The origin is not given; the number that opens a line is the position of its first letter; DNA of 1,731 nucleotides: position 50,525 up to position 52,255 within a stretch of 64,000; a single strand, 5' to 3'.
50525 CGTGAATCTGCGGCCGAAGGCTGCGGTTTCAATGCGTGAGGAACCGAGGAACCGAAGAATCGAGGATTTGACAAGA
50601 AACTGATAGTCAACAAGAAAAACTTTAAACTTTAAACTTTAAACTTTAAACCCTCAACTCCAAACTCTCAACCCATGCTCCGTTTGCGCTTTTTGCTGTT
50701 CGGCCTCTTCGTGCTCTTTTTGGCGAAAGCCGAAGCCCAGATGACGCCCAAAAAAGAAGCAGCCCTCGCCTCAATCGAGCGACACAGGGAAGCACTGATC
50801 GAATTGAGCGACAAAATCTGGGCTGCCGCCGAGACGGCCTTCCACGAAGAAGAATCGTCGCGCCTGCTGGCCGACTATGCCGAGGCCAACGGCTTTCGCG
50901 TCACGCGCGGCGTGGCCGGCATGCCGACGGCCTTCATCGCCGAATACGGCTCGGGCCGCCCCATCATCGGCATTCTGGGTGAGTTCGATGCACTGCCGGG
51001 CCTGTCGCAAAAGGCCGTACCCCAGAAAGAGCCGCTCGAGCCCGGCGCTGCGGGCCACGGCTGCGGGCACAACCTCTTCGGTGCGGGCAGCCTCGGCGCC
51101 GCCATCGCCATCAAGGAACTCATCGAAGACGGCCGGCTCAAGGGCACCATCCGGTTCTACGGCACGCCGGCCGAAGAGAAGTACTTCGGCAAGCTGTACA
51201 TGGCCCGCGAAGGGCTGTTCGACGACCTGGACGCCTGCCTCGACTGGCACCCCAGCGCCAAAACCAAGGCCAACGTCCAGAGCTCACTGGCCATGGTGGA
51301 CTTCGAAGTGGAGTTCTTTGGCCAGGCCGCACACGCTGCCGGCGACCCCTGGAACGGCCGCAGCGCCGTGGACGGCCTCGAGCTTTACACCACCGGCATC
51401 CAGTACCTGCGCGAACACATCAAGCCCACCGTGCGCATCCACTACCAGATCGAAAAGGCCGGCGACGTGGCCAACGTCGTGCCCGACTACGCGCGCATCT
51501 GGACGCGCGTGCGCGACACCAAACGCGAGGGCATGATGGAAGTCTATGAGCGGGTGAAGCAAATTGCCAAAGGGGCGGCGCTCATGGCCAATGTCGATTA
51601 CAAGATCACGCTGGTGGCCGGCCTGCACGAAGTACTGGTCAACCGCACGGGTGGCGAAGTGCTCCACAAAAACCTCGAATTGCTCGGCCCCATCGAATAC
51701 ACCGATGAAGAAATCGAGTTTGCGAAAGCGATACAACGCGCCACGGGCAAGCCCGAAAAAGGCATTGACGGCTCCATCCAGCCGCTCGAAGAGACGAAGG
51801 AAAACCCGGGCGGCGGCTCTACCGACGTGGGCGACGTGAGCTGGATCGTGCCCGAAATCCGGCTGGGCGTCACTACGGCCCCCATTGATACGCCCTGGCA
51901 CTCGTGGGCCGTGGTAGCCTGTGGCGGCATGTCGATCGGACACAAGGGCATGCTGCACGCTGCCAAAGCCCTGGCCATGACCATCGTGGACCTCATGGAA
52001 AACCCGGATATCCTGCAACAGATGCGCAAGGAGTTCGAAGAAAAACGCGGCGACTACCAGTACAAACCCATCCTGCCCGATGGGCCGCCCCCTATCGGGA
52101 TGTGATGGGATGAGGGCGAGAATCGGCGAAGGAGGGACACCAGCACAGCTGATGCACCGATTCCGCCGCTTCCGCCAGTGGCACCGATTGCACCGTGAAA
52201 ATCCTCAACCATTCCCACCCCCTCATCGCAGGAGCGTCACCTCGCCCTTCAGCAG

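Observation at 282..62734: About half of all intergenic gaps are built from one shuffled kit of short repeat modules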

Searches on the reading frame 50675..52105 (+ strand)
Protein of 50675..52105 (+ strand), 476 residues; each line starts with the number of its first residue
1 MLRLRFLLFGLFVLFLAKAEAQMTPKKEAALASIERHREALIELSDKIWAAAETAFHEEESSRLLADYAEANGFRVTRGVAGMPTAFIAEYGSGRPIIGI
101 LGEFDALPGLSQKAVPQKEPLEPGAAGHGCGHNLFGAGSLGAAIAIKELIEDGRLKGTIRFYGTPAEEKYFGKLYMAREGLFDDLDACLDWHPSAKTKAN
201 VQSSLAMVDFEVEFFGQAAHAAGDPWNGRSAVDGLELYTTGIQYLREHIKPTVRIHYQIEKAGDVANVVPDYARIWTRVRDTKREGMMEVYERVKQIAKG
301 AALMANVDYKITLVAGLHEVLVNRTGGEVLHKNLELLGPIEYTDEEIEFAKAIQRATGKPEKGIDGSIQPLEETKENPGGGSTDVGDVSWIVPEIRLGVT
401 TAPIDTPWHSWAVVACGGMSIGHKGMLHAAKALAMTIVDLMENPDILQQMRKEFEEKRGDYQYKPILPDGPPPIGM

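Call 14: search_protein_families(library=pfam, proteins=[window:50675-52105:+])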
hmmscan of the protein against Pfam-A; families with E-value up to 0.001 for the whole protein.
window:50675-52105:+ (476 aa): 3 families
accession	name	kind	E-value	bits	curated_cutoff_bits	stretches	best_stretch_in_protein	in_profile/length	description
PF01546.33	Peptidase_M20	-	4.1e-11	43.6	24.6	1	102-286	4-145/206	Peptidase family M20/M25/M40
PF07687.19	M20_dimer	-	1.4e-05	25.4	21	1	208-299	7-100/107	Peptidase dimerisation domain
PF08317.16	Spc7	-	0.00027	20.8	34.5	1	234-324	60-148/196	Spc7 kinetochore protein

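Call 93: search_protein_families(library=pfam, max_evalue=0.01, proteins=[L020:566-1381:-, L021:7390-7854:+, L021:7939-8367:+])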
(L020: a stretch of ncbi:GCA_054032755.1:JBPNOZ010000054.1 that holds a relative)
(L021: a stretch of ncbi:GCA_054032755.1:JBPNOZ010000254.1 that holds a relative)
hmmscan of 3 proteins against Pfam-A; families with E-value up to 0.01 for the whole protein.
L020:566-1381:- (271 aa): 0 families

L021:7390-7854:+ (154 aa): 0 families

L021:7939-8367:+ (143 aa): 0 families
